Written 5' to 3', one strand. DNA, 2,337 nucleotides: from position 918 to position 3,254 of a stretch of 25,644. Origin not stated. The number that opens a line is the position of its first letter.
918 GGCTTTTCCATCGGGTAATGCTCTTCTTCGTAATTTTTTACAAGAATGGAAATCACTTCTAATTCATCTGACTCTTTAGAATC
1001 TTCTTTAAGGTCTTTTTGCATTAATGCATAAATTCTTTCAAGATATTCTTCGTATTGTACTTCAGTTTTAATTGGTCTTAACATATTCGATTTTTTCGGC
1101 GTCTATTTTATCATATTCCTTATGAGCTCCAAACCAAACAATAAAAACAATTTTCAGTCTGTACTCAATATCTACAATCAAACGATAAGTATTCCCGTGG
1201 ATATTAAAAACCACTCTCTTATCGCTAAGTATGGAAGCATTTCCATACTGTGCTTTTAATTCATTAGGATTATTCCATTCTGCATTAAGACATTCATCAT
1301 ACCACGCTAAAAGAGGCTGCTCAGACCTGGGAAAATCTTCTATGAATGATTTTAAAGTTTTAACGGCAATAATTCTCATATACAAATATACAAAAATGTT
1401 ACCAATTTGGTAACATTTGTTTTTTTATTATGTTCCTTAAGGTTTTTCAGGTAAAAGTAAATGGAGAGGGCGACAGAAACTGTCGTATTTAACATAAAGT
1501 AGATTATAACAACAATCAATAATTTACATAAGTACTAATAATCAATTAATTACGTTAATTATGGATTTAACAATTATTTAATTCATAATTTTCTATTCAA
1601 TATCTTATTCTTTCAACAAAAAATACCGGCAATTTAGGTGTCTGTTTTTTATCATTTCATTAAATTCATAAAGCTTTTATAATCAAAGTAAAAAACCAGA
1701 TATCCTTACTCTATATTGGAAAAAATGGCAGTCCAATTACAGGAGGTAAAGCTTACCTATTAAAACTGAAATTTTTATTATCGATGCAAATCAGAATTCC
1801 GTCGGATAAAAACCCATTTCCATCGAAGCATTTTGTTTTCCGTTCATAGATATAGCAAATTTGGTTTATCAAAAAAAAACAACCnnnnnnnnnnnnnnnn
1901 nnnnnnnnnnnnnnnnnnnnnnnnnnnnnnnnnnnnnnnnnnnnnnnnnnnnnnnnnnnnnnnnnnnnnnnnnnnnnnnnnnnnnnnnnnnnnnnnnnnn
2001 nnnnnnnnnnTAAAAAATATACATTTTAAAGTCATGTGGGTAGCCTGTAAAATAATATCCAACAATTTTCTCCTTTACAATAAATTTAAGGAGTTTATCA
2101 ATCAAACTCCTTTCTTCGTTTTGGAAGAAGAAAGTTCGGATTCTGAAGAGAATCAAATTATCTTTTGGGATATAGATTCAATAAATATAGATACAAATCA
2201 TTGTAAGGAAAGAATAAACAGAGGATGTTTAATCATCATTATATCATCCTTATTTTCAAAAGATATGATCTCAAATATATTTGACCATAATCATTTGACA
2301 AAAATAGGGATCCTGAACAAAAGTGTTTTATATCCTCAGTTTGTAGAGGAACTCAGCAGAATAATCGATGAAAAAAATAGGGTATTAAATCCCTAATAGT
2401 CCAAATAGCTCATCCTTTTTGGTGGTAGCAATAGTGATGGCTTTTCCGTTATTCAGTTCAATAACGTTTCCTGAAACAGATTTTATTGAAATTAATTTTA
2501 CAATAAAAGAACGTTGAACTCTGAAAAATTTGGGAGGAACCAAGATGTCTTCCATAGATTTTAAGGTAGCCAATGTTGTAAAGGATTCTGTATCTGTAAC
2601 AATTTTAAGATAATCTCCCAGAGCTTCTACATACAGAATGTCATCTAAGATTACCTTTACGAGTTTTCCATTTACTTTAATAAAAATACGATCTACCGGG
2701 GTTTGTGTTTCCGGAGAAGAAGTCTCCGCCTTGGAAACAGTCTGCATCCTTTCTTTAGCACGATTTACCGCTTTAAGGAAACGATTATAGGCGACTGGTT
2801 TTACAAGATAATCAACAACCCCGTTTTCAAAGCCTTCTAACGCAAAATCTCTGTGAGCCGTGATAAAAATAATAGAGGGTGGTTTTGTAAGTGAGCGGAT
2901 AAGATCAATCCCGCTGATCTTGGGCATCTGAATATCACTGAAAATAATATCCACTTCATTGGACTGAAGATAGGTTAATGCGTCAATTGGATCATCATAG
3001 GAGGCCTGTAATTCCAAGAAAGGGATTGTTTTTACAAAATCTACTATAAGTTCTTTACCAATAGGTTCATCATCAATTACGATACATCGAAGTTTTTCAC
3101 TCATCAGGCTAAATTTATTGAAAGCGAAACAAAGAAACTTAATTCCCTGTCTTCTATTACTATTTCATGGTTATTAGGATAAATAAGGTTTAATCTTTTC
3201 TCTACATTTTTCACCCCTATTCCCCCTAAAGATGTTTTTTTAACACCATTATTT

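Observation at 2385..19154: Candidate peptide-pheromone quorum-sensing circuit: Cys-free GG-leader peptide with C39-ABC exporter and a LytS-type HK/LytTR RR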

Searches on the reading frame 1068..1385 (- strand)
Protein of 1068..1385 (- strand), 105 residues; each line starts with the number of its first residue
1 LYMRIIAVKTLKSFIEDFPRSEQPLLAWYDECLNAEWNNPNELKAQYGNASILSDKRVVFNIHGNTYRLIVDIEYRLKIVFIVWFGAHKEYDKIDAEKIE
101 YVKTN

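Call 9: search_protein_families(library=pfam, proteins=[window:1068-1385:-], max_evalue=0.01)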
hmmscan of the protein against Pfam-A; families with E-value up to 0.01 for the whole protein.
window:1068-1385:- (105 aa): 1 family
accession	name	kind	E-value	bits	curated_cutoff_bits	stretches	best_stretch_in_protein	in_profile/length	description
PF09907.15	HigB_toxin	-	1.9e-30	105.4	27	1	22-94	2-74/74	HigB_toxin, RelE-like toxic component of a toxin-antitoxin system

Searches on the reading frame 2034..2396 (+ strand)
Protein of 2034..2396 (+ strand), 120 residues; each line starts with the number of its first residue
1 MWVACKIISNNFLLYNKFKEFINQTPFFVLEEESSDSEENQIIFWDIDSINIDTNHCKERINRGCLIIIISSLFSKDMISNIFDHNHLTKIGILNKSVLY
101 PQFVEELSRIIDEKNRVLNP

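Call 9: search_protein_families(library=pfam, proteins=[window:2034-2396:+], max_evalue=0.01)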
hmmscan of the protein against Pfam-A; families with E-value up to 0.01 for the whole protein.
window:2034-2396:+ (120 aa): 0 families

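Call 58: search_protein_families(library=ncbifam, proteins=[window:2034-2396:+], max_evalue=1)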
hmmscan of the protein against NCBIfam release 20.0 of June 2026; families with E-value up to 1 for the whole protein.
window:2034-2396:+ (120 aa): 0 families
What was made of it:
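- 2034..2396 (+): ORF120: follows pep43 on the same strand. A stand-alone receiver-like domain that keeps the Asp (WD46) but lacks the acidic DD pocket. No Pfam or NCBIfam hit (calls 9, 58).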

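Call 74: search_solved_structures(query=A4, max_evalue=10)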
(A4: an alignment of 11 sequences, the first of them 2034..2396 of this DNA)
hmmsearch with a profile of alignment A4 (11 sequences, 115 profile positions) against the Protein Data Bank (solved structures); distinct sequences matched with E-value up to 10: 2.
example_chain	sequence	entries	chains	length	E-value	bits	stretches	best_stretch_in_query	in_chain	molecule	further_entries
2hjq_A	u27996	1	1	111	0.94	12.8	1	15-48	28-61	Hypothetical protein yqbF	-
3o1h_B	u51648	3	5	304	1.7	12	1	34-96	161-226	Periplasmic protein TorT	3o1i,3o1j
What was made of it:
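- Tried and rejected: Nothing useful (call 74).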

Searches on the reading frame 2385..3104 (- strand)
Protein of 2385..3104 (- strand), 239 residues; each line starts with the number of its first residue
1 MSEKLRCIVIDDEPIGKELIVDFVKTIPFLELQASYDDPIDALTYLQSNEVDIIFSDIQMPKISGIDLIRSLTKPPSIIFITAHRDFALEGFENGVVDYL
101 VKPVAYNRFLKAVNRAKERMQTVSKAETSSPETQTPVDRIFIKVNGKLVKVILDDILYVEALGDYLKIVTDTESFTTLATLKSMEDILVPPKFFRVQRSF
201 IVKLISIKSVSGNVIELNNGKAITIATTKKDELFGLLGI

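Call 5: search_protein_families(library=pfam, proteins=[window:2385-3104:-], max_evalue=0.01)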
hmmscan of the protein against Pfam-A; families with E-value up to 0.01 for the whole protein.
window:2385-3104:- (239 aa): 2 families
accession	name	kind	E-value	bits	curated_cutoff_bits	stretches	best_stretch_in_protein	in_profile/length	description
PF00072.30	Response_reg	-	1.8e-18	67.2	30.2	1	8-113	2-110/111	Response regulator receiver domain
PF04397.21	LytTR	-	7.5e-17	61.8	22.6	1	147-237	2-97/98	LytTr DNA-binding domain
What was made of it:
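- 2385..3104 (-): LytTR-family response regulator; last gene of the operon. PF00072 + PF04397 (call 5).
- Checked: Regulator (2385-3104): Response_reg + LytTR (call 5).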

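Call 6: search_protein_families(library=ncbifam, proteins=[window:2385-3104:-], max_evalue=1)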
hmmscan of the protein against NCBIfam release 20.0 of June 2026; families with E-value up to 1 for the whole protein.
window:2385-3104:- (239 aa): 92 families (the best 25 are shown)
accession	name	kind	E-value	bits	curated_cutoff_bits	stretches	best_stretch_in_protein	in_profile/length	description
NF008677.0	PRK11697.1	equivalog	8.9e-34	116.9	246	1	5-211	2-204/238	two-component system response regulator BtsR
NF010684.1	PRK14084.1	equivalog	1e-24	87.7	375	1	6-211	2-221/254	response regulator transcription factor LytR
NF006900.1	PRK09390.1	equivalog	1.4e-15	57.4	255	1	1-133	1-136/203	response regulator FixJ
NF008099.0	PRK10841.1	equivalog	9.9e-13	46.7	920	1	3-117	823-940/949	two-component system sensor histidine kinase RcsC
NF001965.0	PRK00742.1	subfamily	1.2e-12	47.7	293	1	3-131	2-138/357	chemotaxis-specific protein-glutamate methyltransferase CheB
NF047793.1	ResRegPgtA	equivalog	1.5e-12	47.1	650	1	35-126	34-131/414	two-component system response regulator PgtA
TIGR01818.1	ntrC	equivalog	2.2e-11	43.2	558.6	1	35-136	27-133/463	nitrogen regulation protein NR(I)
NF049963.1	RespRegFlgRCampy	domain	2.4e-11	43.2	750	1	32-148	26-143/429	fla regulon two-component system response regulator FlgR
NF007750.0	PRK10430.1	equivalog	8.1e-11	41.9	262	1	7-129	4-133/239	two-component system response regulator DcuR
NF007467.0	PRK10046.1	equivalog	2.5e-10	40.3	264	1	1-141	1-143/226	two-component response regulator DpiA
NF045505.1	RR_RssB_Pseudo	equivalog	4.9e-10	39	700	1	6-121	7-126/394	two-component system response regulator RssB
NF051850.1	RespRegRprY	equivalog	5.2e-10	39.1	370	1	1-123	1-126/234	response regulator transcription factor RprY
NF045944.1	ResRegRpaBCyano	equivalog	6.3e-10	38.8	330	1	9-149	2-145/229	response regulator transcription factor RpaB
NF040534.1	resp_reg_YycF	equivalog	6.9e-10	38.6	340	1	7-154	3-152/231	response regulator YycF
NF008176.1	PRK10923.1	equivalog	1e-09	37.6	620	1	34-127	31-129/469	nitrogen regulation protein NR(I)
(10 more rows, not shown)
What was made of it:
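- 2385..3104 (-): Best NCBIfam matches are BtsR and LytR (call 6).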
